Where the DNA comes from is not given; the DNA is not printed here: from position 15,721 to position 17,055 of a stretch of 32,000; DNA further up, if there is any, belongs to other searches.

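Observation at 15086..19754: Four back-to-back minus-strand ORFs: MmeI-like type IIL enzyme, PIN-like protein and a two-piece membrane Cas4-like nuclease (candidate composite defence operon)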

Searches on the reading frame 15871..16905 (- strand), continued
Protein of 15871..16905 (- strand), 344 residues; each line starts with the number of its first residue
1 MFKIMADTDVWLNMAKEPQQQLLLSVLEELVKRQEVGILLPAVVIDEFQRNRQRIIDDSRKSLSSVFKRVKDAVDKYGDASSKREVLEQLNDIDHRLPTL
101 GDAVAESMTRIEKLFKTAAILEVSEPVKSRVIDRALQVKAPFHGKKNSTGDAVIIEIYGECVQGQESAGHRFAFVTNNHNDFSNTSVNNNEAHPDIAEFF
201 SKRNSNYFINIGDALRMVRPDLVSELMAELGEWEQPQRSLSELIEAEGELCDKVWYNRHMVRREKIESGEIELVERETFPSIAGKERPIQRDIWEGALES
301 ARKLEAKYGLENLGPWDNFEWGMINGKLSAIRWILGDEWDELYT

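Call 47: search_protein_families(library=pfam, proteins=[L171:1-1020:+, L172:2-382:+, L173:6193-6546:+], max_evalue=0.01)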
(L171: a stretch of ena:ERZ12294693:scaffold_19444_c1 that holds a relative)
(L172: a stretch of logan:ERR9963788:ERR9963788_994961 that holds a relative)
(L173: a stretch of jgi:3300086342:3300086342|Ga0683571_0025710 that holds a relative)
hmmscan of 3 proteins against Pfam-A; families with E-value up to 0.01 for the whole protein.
L171:1-1020:+ (339 aa): 0 families

L172:2-382:+ (126 aa): 1 family
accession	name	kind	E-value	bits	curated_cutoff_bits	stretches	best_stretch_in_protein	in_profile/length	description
PF24715.1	YxiF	-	0.0083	16.6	25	0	3-83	32-109/140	YxiF protein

L173:6193-6546:+ (117 aa): 1 family
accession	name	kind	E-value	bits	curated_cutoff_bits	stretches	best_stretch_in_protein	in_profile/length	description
PF00589.27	Phage_integrase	-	2.3e-11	44.2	27.1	1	37-105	102-170/172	Phage integrase family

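Call 50: search_protein_families(library=pfam, alignment_id=A4, max_evalue=0.0001)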
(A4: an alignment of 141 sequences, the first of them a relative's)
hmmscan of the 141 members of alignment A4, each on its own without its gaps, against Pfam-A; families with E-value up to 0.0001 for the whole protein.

A. member 1, L004:4062-5324:+ (420 aa): 1 family
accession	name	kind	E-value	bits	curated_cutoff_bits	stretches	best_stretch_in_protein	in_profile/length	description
PF18928.5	DUF5677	-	7.2e-32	111.2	27.1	1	173-332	2-160/166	Family of unknown function (DUF5677)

B. families by the number of members that match (of 141 scanned): 126 families (the first 25 are shown)
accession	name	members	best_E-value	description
PF04851.21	ResIII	8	8e-19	Type III restriction enzyme, res subunit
PF00270.35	DEAD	5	1.9e-23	DEAD/DEAH box helicase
PF07804.18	HipA_C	4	2.7e-50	HipA-like C-terminal domain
PF09509.15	Hypoth_Ymh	4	2e-41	Protein of unknown function (Hypoth_ymh)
PF00589.27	Phage_integrase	4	6e-25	Phage integrase family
PF00271.37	Helicase_C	4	4.7e-24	Helicase conserved C-terminal domain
PF14355.11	Abi_C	4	5.4e-19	Abortive infection C-terminus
PF11867.13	T1RH-like_C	3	1.8e-121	Type I restriction enzyme HindI endonuclease subunit-like, C-terminal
PF18766.7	SWI2_SNF2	3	2.5e-80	SWI2/SNF2 ATPase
PF04313.20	HSDR_N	3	6.6e-47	Type I restriction enzyme R protein N terminus (HSDR_N)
PF13091.12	PLDc_2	3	5.8e-29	PLD-like domain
PF22679.2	T1R_D3-like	3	3.2e-24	Type I restriction enzyme subunit R domain 3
PF13565.12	HTH_32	3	1.8e-15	Homeodomain-like domain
PF00149.33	Metallophos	3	2.2e-11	Calcineurin-like phosphoesterase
PF02463.25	SMC_N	3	1.2e-10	RecF/RecN/SMC N terminal domain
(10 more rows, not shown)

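Call 51: search_protein_families(library=padloc, alignment_id=A4, max_evalue=1e-10)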
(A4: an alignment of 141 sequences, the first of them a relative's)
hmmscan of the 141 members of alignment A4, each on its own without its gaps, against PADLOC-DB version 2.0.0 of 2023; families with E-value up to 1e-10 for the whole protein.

A. member 1, L004:4062-5324:+ (420 aa): 0 families

B. families by the number of members that match (of 141 scanned): 149 families (the first 25 are shown)
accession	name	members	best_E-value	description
PDLC02347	AbiJ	4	2.8e-26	AbiJ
PDLC02375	Stk2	4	2.9e-12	-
PDLC03040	REase_I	3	0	Type I restriction enzyme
PDLC03987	PD-Lambda-3_B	3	1.7e-84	-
PDLC03041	REase_I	3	3.5e-77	Type I restriction enzyme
PDLC03044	REase_I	3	3.9e-77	Type I restriction enzyme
PDLC04135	mad3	3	1.3e-70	mads_3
PDLC03988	PD-Lambda-3_B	3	7.3e-64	-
PDLC03048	REase_I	3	7.1e-60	Type I restriction enzyme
PDLC03046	REase_I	3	5.4e-28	Type I restriction enzyme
PDLC03045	REase_I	3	2e-20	Type I restriction enzyme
PDLC02412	Aga_HEPN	3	6.8e-17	Class II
PDLC04908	PDC-S10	3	2.1e-13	-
PDLC00174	HamB1|HamB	2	0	DEAD-box helicase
PDLC00659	HmaA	2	0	SNF2 helicase / DEAD-box helicase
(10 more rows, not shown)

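Call 61: search_solved_structures(query=A2, show_alignments=1, max_evalue=1)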
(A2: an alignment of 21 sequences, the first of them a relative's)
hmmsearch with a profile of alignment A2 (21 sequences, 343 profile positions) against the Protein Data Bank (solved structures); distinct sequences matched with E-value up to 1: 4.
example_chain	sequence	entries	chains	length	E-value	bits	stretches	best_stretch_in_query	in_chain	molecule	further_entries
5onm_A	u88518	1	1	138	0.12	14.5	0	252-282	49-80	L-ectoine synthase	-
8a3y_R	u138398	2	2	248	0.13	14.4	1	64-145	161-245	RNA polymerase-associated protein RTF1 homolog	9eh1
5ono_A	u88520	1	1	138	0.23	13.6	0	252-282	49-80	L-ectoine synthase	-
5onn_A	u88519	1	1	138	0.23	13.6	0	252-282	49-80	L-ectoine synthase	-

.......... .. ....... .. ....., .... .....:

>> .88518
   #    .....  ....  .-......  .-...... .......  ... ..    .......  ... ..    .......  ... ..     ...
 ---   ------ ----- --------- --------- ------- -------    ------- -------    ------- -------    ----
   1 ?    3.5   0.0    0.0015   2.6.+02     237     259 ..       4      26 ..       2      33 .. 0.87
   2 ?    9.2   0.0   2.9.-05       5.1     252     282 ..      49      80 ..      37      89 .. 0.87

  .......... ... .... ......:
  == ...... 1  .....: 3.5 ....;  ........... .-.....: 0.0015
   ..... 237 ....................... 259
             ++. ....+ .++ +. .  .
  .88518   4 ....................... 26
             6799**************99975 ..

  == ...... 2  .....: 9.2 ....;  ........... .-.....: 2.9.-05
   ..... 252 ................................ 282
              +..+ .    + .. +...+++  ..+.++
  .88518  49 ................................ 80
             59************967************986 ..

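Call 76: predict_structure(alignment_id=A2)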
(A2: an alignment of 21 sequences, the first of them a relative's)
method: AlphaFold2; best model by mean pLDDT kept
length: 344 residues; sequences in the alignment: 21
mean_pLDDT: 81.3   pTM: 0.59
mean pLDDT of the five models: 81.3, 77.5, 76.6, 74.9, 74.1
residues with pLDDT >= 90: 109; 70-90: 165; 50-70: 60; < 50: 10
segments of 3 or more residues with pLDDT < 50: 232-238, 342-344
pLDDT, mean of each block of 10 residues (from residue 1): 94 84 91 95 93 78 65 81 82 60 81 95 94 91 74 94 86 91 84 92 90 89 82 45 73 85 86 74 66 87 90 77 70 64 40
secondary structure, 60 per line:
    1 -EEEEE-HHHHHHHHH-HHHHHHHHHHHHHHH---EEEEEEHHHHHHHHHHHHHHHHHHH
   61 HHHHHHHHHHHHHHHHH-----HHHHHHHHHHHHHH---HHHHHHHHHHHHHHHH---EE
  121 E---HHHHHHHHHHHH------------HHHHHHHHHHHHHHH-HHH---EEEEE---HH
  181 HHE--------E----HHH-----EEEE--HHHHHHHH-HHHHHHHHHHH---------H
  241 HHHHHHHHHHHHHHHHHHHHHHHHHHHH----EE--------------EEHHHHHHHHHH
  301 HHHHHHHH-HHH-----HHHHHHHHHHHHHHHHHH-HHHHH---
elements in order: E2-6 H8-16 H18-32 E36-41 H42-77 H83-96 H100-115 E119-121 H125-136 H149-163 E171-175 H179-182 E205-208 H211-218 H220-230 H240-268 H291-308 H318-335 H337-341

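Call 79: fold_search(model_id=the predicted structure, library=pdb)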
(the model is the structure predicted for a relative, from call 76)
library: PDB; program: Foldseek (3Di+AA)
matches with E <= 10: 104; with E <= 0.001: 0
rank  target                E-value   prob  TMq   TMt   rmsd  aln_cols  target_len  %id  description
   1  5ecd_A                1.4e-02  1.00  0.26  0.57   6.3       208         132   11  Structure of the Shigella flexneri VapC mutant D98N crystal form 1 (released 2016-02-17)
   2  1ye5_B                2.9e-02  1.00  0.30  0.63  12.1       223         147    9  Crystal structure of hypothetical protein of unknown function from pyrococcus horikoshii OT3 (released 2005-05-17)
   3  5ecw_A                3.0e-02  0.99  0.24  0.54   5.9       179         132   13  Structure of the Shigella flexneri VapC mutant D7A (released 2016-02-17)
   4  5ed0_A                3.4e-02  0.99  0.26  0.57   6.3       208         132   12  Structure of the Shigella flexneri VapC mutant D7N (released 2016-02-17)
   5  3zvk_B                3.4e-02  0.99  0.24  0.54  10.7       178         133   13  Crystal structure of VapBC2 from Rickettsia felis bound to a DNA fragment from their promoter (released 2011-12-14)
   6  2bsq_B                5.5e-02  0.92  0.20  0.43  11.9       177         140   16  FitAB bound to DNA (released 2006-08-24)
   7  1v96_A                5.8e-02  1.00  0.31  0.65  12.1       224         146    9  Crystal structure of hypothetical protein of unknown function from pyrococcus horikoshii OT3 (released 2005-02-01)
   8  3zvk_C                5.8e-02  0.99  0.25  0.59  10.3       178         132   14  Crystal structure of VapBC2 from Rickettsia felis bound to a DNA fragment from their promoter (released 2011-12-14)
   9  3zvk_A                7.6e-02  0.99  0.26  0.59  10.2       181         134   14  Crystal structure of VapBC2 from Rickettsia felis bound to a DNA fragment from their promoter (released 2011-12-14)
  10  5k8j_B                1.4e-01  0.87  0.21  0.49   9.4       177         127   13  Structure of Caulobacter crescentus VapBC1 (apo form) (released 2016-12-28)
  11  9h6a_A                1.4e-01  0.98  0.26  0.59   6.6       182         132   12  Crystal structure of the E. coli F-plasmid VapBC toxin-antitoxin complex (released 2024-12-18)
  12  5h4g_B                1.4e-01  0.97  0.28  0.62  12.2       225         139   11  Structure of PIN-domain protein (VapC4 toxin) from Pyrococcus horikoshii determined at 1.77 A resolution (released 2016-11-23)
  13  8rdd                  1.6e-01  0.80  0.27  0.48   6.6       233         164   12  Crystal structure of Saccharomyces cerevisiae Nmd4 protein involved in nonsense mediated mRNA decay (released 2024-08-14)
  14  3tnd_A                1.7e-01  0.97  0.25  0.57  10.6       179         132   12  Crystal structure of Shigella flexneri VapBC toxin-antitoxin complex (released 2011-11-02)
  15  5ecw_B                2.2e-01  0.91  0.24  0.56   6.7       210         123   10  Structure of the Shigella flexneri VapC mutant D7A (released 2016-02-17)
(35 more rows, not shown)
